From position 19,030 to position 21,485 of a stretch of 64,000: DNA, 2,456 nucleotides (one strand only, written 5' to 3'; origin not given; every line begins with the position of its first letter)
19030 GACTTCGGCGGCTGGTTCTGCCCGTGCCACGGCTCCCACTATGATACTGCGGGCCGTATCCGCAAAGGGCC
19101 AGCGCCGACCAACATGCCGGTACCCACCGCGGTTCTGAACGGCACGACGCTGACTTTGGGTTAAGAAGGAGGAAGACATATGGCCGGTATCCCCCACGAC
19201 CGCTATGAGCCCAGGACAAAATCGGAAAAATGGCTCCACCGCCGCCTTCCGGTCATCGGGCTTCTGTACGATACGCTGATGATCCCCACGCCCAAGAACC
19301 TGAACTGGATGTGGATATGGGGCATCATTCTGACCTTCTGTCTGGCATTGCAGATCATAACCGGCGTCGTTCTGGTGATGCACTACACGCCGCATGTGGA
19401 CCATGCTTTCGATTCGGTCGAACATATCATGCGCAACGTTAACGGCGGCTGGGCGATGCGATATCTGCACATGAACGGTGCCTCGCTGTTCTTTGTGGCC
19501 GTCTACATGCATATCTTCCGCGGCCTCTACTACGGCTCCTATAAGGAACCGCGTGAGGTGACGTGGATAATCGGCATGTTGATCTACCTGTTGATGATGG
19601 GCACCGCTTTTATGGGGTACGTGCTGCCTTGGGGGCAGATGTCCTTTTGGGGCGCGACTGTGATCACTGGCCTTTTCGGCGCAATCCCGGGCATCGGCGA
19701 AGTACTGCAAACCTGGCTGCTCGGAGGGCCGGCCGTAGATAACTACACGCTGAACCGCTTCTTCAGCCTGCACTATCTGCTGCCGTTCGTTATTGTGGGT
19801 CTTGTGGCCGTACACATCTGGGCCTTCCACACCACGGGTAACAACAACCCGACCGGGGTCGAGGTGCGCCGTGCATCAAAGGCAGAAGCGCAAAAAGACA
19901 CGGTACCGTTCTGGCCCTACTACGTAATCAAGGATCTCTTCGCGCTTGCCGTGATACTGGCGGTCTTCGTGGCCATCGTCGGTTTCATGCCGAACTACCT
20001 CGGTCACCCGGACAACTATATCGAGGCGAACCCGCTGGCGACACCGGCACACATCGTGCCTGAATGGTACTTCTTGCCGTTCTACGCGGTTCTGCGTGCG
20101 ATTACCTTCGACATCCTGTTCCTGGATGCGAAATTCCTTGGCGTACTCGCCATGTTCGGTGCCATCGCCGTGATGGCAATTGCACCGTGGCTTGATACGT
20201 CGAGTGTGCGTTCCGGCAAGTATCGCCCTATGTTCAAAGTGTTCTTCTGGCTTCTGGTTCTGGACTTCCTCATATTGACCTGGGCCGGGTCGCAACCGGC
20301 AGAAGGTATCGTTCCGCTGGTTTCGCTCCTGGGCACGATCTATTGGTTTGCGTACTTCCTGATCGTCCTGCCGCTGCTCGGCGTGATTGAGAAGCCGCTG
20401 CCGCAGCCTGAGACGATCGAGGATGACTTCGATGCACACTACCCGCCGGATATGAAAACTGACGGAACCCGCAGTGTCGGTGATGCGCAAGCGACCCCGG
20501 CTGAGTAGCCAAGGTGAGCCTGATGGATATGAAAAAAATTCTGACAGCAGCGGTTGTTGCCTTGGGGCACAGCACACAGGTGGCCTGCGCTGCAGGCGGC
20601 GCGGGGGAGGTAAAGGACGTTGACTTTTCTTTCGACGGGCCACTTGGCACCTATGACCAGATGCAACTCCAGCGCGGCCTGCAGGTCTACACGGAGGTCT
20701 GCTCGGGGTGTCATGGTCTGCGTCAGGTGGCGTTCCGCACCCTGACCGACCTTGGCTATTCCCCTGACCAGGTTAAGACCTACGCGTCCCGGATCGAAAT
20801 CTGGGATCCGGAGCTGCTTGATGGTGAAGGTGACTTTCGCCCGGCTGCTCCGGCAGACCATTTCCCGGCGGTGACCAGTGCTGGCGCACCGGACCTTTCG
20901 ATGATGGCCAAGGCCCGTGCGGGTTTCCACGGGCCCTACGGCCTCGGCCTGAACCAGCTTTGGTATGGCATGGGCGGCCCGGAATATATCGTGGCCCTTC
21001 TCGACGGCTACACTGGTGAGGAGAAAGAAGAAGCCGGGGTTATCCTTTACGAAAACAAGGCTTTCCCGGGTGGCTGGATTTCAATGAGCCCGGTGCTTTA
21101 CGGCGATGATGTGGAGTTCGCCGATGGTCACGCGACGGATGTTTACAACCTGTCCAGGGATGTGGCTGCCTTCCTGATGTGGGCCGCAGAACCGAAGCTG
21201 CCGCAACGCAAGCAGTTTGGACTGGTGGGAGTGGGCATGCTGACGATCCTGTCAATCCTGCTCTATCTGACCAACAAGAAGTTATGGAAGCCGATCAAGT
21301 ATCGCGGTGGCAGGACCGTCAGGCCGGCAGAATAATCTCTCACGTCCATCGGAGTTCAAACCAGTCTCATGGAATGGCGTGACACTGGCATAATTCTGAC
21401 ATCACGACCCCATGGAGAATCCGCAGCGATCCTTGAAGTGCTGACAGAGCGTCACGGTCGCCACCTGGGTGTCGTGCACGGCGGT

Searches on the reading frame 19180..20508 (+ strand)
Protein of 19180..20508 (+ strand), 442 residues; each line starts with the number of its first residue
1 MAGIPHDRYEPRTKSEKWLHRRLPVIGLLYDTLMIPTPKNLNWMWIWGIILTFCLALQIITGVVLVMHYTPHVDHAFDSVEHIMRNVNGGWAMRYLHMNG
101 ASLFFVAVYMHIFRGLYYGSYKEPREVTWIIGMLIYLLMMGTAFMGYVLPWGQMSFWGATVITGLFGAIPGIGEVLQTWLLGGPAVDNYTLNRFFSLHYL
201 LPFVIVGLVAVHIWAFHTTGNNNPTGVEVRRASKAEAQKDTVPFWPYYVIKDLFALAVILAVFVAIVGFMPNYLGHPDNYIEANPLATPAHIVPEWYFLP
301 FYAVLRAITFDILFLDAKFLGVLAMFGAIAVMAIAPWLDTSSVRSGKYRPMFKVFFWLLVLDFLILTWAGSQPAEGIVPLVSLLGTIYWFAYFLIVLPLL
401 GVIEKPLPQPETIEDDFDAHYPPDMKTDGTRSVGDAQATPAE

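Call 6: search_protein_families(library=pfam, proteins=[window:19180-20508:+])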
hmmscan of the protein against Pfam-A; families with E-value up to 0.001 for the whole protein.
window:19180-20508:+ (442 aa): 3 families
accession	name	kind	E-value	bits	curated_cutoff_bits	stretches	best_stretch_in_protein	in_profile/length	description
PF00033.24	Cytochrome_B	-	8.4e-70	234.9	27.2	1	35-220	4-189/189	Cytochrome b/b6/petB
PF13631.11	Cytochrom_B_N_2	-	1.1e-47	162.5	27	1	103-277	2-169/169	Cytochrome b(N-terminal)/b6/petB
PF00032.22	Cytochrom_B_C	-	2.8e-38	130.7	20.7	1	282-390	1-102/102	Cytochrome b(C-terminal)/b6/petD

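Call 15: find_encoding_contigs(protein=window:19180-20508:+, flank=2000, max_places=10)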
Protein window:19180-20508:+ (442 aa): 4 contigs read that carry it; 2 places shown.
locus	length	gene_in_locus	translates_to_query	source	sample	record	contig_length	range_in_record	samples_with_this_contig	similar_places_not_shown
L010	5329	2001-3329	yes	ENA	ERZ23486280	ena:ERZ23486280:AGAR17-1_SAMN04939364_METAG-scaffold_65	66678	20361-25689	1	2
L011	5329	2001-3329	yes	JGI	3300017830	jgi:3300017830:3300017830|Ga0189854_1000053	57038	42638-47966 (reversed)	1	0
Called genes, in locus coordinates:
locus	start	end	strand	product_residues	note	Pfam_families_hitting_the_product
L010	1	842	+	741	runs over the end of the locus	PF17876:CSD2, PF00773:RNB, PF00575:S1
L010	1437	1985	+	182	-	PF10399:UCR_Fe-S_N, PF00355:Rieske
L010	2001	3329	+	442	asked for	PF00033:Cytochrome_B, PF13631:Cytochrom_B_N_2, PF00032:Cytochrom_B_C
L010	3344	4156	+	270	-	PF02167:Cytochrom_C1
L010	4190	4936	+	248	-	PF11967:RecO_N, PF02565:RecO_C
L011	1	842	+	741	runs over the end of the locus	PF17876:CSD2, PF00773:RNB, PF00575:S1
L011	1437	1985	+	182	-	PF10399:UCR_Fe-S_N, PF00355:Rieske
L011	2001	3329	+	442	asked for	PF00033:Cytochrome_B, PF13631:Cytochrom_B_N_2, PF00032:Cytochrom_B_C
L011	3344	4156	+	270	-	PF02167:Cytochrom_C1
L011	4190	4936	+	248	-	PF11967:RecO_N, PF02565:RecO_C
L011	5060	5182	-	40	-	-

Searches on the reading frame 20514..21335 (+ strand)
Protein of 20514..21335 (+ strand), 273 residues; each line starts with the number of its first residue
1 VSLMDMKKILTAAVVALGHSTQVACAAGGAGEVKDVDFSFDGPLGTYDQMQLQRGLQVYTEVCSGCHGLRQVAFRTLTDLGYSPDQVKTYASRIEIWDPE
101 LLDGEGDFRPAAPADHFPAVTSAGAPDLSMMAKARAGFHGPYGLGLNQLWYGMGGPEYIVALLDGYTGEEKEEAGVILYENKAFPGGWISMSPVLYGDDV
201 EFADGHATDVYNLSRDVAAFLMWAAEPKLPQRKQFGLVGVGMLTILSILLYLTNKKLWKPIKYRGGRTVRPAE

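Call 6: search_protein_families(library=pfam, proteins=[window:20514-21335:+])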
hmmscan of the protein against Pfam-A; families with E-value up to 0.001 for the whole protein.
window:20514-21335:+ (273 aa): 1 family
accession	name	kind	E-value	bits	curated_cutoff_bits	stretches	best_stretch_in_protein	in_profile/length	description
PF02167.20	Cytochrom_C1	-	1.8e-66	224.4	22.8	1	38-260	1-218/219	Cytochrome C1 family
